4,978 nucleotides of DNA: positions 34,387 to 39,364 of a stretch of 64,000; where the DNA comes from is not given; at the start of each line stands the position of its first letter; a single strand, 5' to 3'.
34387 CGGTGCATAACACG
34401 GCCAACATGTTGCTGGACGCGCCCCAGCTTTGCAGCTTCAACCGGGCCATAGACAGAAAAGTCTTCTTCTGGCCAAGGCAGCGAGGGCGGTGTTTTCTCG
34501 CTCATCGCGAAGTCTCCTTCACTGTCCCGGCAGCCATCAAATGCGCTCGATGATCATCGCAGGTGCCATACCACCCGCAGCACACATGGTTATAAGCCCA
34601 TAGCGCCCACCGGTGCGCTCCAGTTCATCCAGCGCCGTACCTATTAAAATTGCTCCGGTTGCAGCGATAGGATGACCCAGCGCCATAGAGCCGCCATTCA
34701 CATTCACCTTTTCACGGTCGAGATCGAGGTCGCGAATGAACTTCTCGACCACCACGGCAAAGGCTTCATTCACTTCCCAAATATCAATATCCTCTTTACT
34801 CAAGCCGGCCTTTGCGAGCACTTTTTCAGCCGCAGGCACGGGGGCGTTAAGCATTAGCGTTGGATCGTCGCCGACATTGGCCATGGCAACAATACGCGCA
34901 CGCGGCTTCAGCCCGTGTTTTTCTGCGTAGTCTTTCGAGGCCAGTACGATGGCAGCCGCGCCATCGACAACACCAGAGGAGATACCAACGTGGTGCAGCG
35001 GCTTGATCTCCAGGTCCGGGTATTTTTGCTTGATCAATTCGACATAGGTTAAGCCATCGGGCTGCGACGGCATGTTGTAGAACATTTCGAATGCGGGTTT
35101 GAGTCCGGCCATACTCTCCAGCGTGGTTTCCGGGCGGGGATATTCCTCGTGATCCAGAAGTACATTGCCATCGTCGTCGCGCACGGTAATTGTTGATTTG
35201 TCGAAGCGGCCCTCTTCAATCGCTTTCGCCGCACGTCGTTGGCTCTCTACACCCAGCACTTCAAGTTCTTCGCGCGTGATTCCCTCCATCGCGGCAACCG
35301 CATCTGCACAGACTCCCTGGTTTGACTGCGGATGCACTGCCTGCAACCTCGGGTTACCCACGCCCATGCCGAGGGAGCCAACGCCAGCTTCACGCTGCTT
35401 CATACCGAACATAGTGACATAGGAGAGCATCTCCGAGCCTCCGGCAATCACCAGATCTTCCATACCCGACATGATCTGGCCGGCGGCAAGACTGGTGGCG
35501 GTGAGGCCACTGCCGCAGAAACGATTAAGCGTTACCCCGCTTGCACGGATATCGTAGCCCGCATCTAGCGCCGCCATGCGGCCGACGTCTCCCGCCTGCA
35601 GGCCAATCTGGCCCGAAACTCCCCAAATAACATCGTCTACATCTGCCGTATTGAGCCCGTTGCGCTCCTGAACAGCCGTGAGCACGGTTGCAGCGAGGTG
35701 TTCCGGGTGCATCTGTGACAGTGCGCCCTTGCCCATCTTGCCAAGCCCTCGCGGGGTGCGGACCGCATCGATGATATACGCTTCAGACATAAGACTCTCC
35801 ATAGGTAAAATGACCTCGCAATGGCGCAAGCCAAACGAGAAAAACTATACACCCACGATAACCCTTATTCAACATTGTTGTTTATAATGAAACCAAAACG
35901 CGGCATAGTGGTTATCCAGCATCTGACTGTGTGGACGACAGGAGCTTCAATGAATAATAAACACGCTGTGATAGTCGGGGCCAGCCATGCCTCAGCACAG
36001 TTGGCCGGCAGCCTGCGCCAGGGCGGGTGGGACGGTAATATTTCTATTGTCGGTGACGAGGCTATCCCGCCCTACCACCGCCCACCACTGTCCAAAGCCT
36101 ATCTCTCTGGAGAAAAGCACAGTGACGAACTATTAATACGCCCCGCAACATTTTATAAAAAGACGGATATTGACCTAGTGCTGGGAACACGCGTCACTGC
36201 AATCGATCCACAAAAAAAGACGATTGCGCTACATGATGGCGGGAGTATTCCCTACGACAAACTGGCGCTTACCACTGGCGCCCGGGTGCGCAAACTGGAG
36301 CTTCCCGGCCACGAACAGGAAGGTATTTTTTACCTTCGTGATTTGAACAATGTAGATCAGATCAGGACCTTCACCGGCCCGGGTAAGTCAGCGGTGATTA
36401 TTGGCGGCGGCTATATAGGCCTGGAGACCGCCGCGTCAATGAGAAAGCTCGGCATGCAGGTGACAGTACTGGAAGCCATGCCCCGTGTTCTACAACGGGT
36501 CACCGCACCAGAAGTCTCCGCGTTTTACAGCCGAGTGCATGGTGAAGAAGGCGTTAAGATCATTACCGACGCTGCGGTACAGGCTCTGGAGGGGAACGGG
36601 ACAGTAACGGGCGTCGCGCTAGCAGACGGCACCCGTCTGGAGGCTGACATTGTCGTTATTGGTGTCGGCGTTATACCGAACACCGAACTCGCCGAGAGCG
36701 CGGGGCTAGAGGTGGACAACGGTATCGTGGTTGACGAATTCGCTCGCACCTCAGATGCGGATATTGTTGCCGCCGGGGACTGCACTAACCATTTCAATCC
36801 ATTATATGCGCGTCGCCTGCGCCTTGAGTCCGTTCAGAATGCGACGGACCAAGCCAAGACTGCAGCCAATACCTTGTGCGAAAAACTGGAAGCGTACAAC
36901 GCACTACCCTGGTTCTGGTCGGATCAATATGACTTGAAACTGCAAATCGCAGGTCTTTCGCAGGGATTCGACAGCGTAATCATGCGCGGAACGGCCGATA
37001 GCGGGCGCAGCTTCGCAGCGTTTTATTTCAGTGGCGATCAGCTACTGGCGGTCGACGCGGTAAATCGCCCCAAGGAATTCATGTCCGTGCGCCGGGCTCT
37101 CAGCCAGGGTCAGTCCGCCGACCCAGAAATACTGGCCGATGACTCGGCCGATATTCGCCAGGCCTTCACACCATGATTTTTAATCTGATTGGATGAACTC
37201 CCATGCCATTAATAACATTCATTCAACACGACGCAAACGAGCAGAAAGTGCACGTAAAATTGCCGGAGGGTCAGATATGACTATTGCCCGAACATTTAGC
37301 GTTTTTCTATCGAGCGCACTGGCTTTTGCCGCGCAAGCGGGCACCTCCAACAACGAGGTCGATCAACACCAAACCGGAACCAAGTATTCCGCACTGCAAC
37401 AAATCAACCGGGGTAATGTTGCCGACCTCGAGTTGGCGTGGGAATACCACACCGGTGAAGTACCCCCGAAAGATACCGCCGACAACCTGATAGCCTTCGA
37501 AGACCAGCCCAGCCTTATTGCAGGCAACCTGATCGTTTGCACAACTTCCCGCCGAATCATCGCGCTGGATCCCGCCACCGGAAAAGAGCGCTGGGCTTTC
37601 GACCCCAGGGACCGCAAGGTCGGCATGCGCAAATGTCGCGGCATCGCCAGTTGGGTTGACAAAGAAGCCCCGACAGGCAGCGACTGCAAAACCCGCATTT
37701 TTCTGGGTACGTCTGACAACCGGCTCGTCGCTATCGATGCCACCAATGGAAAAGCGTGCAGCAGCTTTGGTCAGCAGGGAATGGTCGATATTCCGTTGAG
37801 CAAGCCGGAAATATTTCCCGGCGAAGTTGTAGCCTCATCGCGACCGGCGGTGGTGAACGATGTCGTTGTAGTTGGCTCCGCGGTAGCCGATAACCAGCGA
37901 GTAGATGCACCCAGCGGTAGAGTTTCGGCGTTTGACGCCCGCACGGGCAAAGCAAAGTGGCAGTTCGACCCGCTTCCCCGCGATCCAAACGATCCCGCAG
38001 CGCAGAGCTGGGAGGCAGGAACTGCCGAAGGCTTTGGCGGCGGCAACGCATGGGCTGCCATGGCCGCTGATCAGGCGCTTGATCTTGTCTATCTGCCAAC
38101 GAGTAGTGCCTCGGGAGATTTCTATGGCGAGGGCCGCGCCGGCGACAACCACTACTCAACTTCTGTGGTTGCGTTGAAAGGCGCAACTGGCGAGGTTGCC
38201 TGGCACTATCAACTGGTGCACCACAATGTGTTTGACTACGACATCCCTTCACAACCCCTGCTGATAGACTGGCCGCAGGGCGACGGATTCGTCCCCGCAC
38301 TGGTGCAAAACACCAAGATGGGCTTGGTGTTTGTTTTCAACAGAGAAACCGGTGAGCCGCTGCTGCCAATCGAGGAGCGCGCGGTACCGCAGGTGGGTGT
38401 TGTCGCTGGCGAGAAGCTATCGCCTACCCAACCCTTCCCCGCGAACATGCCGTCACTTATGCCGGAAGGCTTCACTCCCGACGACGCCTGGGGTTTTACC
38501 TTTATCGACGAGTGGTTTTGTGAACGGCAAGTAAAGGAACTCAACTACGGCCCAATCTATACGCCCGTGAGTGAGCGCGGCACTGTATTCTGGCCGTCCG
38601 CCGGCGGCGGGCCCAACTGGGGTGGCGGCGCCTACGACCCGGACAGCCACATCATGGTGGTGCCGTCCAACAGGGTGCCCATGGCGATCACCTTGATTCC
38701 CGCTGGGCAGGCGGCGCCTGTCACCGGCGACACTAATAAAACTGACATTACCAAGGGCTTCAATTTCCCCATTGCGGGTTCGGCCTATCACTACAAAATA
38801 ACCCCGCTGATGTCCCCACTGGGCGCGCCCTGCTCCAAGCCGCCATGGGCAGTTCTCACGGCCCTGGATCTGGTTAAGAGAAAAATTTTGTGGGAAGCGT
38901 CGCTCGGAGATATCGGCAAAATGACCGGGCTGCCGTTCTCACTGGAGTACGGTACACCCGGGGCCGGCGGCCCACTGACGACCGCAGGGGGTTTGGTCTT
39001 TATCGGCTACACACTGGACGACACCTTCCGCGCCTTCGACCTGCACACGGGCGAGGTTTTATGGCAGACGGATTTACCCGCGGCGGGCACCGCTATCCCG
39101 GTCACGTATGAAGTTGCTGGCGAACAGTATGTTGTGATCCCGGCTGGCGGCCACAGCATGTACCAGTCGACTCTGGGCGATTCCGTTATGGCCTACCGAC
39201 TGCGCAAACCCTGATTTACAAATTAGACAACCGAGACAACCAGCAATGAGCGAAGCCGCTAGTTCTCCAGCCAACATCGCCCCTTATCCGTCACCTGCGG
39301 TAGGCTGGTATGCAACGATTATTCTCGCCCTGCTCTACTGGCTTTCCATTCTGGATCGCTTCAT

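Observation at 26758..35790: Tightly coupled thiolase / orphan E2 core / sulfatase / 3beta-HSD-like / sulfotransferase / sulfatase gene block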

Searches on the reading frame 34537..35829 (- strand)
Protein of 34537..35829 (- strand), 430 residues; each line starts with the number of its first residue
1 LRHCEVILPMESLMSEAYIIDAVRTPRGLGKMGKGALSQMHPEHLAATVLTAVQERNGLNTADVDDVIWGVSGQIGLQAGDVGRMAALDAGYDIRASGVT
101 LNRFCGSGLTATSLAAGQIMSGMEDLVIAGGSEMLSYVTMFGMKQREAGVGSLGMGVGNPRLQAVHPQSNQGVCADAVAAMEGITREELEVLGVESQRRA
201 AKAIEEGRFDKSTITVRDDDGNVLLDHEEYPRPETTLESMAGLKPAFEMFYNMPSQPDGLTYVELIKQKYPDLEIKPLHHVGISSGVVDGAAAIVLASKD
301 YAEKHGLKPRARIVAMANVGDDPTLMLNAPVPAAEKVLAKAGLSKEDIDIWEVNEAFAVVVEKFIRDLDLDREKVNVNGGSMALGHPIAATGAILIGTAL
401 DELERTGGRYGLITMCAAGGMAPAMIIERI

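Call 4: search_protein_families(library=pfam, proteins=[window:34537-35829:-])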
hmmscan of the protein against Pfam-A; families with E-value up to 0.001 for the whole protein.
window:34537-35829:- (430 aa): 5 families
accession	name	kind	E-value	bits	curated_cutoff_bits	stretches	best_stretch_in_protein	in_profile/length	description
PF00108.29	Thiolase_N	-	1e-43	150.1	26.4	1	18-248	2-234/260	Thiolase, N-terminal domain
PF02803.24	Thiolase_C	-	2e-42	144.1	27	1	307-429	1-123/123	Thiolase, C-terminal domain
PF00109.32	ketoacyl-synt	-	9.4e-06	25.8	20.8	1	92-143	161-213/252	Beta-ketoacyl synthase, N-terminal domain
PF22691.2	Thiolase_C_1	-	3.3e-05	24.1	28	0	317-370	7-60/144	Thiolase C-terminal domain-like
PF08541.16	ACP_syn_III_C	-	0.00025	21.6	26.6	0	338-427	1-88/90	3-Oxoacyl-[acyl-carrier-protein (ACP)] synthase III C terminal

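Call 5: search_protein_families(library=ncbifam, proteins=[window:34537-35829:-])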
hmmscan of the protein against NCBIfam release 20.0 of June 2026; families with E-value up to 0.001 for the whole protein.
window:34537-35829:- (430 aa): 46 families (the best 25 are shown)
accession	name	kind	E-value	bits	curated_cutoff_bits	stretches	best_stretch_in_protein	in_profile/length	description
NF004682.0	PRK06025.1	subfamily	5.3e-224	743.9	568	1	14-430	1-417/417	acetyl-CoA C-acetyltransferase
NF006090.0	PRK08242.1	equivalog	1e-142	476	514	1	14-430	1-402/402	acetyl-CoA C-acetyltransferase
TIGR01930.1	AcCoA-C-Actrans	subfamily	8.3e-113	377.2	240.55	1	19-428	1-385/385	acetyl-CoA C-acyltransferase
NF005865.0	PRK07801.1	equivalog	2.2e-105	353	591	2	282-430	234-382/382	acetyl-CoA C-acetyltransferase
NF005889.0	PRK07850.1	equivalog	9.9e-92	308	515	2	277-430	234-387/387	steroid 3-ketoacyl-CoA thiolase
TIGR02430.1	pcaF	equivalog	3.6e-89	299.6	597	2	281-430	249-400/400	3-oxoadipyl-CoA thiolase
NF006552.0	PRK09051.1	subfamily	1.1e-88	298.2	565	2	282-430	247-395/395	beta-ketothiolase BktB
NF006551.0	PRK09050.1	subfamily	6.3e-88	295.5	605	2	281-430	250-401/401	3-oxoadipyl-CoA thiolase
NF005077.0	PRK06504.1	subfamily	7.8e-86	288.7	590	2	284-430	244-390/390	acetyl-CoA C-acetyltransferase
NF005033.0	PRK06445.1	equivalog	8.1e-83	278.7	511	2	263-430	228-395/395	acetyl-CoA C-acetyltransferase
NF042999.1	bketothiol_BktB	equivalog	3.9e-81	273.3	725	2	282-430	246-394/394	beta-ketothiolase BktB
NF004853.0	PRK06205.1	subfamily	1.3e-80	271.4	551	2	14-246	1-239/404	acetyl-CoA C-acetyltransferase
NF006510.0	PRK08947.1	equivalog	5.4e-80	269.2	519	2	282-430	236-387/387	acetyl-CoA C-acyltransferase FadA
NF006553.0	PRK09052.1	equivalog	1.2e-77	261.6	567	2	281-430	250-399/399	acetyl-CoA C-acyltransferase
NF005890.0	PRK07851.1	equivalog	9.1e-77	258.7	580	2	282-430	257-405/406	acetyl-CoA C-acetyltransferase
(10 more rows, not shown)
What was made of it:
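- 34537..35790 (-): Thiolase (acetyl-CoA C-acyltransferase, PRK06025 subfamily), cytoplasmic. First gene of the string. Pfam Thiolase_N/Thiolase_C and NCBIfam PRK06025 at 744 bits against a cutoff of 568 (calls 4, 5).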

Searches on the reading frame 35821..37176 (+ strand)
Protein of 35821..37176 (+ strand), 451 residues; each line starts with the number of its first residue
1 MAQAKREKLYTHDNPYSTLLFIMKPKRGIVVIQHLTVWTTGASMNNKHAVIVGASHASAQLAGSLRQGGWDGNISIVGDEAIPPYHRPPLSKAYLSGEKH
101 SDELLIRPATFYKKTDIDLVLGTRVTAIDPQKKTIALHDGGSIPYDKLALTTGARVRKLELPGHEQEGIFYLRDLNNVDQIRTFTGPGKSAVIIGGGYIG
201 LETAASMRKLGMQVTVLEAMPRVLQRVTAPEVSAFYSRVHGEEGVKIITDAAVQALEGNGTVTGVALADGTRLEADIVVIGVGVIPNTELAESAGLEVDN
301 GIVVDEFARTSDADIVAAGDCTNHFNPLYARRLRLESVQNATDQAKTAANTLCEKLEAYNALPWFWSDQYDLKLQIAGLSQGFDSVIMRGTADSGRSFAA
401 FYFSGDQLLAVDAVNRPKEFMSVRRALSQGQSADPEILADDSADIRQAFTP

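Call 14: search_protein_families(library=pfam, proteins=[window:35821-37176:+])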
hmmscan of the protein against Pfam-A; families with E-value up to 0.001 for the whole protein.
window:35821-37176:+ (451 aa): 7 families
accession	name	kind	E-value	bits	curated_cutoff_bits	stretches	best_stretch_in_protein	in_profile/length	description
PF07992.20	Pyr_redox_2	-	5.8e-70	236.4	26.1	1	48-345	2-291/291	Pyridine nucleotide-disulphide oxidoreductase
PF14759.12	Reductase_C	-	5.8e-31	107.3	25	1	364-448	1-84/85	Reductase C-terminal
PF00070.33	Pyr_redox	-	7.3e-17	62.1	22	1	191-269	2-81/82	Pyridine nucleotide-disulphide oxidoreductase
PF01266.30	DAO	-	1.7e-08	34.8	27.9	1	191-221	2-32/353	FAD dependent oxidoreductase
PF13738.12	Pyr_redox_3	-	2.2e-06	27.6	30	1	112-299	91-282/305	Pyridine nucleotide-disulphide oxidoreductase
PF03486.20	HI0933_like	-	6.7e-05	22.9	50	0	190-227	2-39/244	HI0933-like protein Rossmann domain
PF01262.27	AlaDh_PNT_C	-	0.00047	20.1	23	1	191-229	31-69/214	Alanine dehydrogenase/PNT, C-terminal domain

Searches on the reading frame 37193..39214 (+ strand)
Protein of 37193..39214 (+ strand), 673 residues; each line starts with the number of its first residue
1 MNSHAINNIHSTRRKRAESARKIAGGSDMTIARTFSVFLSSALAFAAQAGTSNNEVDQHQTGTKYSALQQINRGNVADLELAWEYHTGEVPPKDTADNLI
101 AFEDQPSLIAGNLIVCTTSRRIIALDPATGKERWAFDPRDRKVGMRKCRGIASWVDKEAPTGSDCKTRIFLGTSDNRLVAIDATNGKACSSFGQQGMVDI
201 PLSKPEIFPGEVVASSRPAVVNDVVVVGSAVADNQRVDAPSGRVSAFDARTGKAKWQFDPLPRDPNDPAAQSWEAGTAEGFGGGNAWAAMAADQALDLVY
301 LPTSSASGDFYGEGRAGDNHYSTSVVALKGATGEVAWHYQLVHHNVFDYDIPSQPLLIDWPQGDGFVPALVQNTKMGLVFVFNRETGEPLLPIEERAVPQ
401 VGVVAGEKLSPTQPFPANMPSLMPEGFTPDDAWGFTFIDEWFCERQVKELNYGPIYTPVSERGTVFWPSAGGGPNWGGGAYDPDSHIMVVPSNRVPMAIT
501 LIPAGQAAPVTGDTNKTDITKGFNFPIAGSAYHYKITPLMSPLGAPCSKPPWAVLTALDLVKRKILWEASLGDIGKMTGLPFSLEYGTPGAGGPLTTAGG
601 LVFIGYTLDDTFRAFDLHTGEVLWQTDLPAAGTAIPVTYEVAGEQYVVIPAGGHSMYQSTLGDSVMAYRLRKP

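Call 14: search_protein_families(library=pfam, proteins=[window:37193-39214:+])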
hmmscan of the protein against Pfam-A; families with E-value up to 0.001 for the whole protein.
window:37193-39214:+ (673 aa): 3 families
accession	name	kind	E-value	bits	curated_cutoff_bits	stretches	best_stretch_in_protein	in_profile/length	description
PF01011.28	PQQ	-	8.2e-216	718.7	26.7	1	57-647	5-595/595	Glucose/ethanol/alcohol dehydrogenase, beta-propeller domain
PF13360.13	PQQ_2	-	7e-19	68.8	27.6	2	110-257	33-143/233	Outer membrane protein assembly factor BamB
PF13570.13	Beta-prop_ACSF4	-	5.2e-07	29.8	133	0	114-198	23-93/329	Beta-alanine-activating enzyme, beta-propeller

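Call 40: search_protein_families(library=ncbifam, proteins=[window:37193-39214:+], max_evalue=0.00001)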
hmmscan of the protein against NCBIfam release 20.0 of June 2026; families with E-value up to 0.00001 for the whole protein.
window:37193-39214:+ (673 aa): 6 families
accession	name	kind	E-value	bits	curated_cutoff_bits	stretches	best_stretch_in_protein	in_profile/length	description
TIGR03074.1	PQQ_membr_DH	subfamily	6.2e-192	639.4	832.65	1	58-670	162-782/783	membrane-bound PQQ-dependent dehydrogenase, glucose/quinate/shikimate family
TIGR03075.1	PQQ_enz_alc_DH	subfamily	2.5e-69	234.3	480.05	2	56-388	24-337/530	PQQ-dependent dehydrogenase, methanol/ethanol family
TIGR04528.1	acido_non_PQQ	subfamily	6.3e-60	203.3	650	2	60-392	13-312/493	acido-empty-quinoprotein group A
TIGR03300.1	assembly_YfgL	equivalog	3.6e-12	45.6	285.2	0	106-188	141-212/377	outer membrane protein assembly factor BamB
NF008351.0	PRK11138.1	equivalog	1.5e-09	36.8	423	0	105-259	64-187/394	outer membrane protein assembly factor BamB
NF041516.1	PA2928_fam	subfamily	4.2e-06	26.4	70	0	614-652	318-354/376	PA2928 family protein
